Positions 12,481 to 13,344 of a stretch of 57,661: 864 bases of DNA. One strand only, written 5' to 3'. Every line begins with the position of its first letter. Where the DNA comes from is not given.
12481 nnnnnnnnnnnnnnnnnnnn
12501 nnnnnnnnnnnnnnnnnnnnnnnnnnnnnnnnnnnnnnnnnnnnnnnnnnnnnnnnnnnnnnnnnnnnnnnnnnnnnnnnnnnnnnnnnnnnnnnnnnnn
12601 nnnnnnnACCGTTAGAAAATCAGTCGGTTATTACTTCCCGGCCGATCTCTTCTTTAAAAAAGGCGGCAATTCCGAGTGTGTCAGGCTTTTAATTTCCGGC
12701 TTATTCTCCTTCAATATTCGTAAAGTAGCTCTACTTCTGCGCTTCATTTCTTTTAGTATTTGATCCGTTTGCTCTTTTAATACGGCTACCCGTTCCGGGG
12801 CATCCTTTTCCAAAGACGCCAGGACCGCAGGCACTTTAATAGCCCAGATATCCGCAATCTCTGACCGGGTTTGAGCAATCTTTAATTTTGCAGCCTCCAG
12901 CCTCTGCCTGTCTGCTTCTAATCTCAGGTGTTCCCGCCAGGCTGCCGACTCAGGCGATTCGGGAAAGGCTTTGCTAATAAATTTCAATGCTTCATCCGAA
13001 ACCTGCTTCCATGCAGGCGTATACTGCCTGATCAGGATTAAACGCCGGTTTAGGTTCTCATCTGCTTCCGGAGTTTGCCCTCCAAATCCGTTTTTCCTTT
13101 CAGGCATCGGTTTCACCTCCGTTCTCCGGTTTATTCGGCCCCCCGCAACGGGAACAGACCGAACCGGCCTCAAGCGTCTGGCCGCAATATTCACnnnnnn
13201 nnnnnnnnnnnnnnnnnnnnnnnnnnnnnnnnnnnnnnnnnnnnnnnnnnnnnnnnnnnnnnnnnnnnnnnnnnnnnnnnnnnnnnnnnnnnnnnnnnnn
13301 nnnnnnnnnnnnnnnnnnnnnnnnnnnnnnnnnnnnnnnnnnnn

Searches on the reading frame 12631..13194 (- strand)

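Call 111: search_protein_families(library=pfam, proteins=[window:12631-13194:-], max_evalue=0.1)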
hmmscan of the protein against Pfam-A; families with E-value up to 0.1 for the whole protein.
window:12631-13194:- (187 aa): 1 family
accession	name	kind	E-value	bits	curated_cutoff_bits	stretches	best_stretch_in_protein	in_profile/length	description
PF19903.4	DUF6376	-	0.025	15.3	27.3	1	95-153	29-87/116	Family of unknown function (DUF6376)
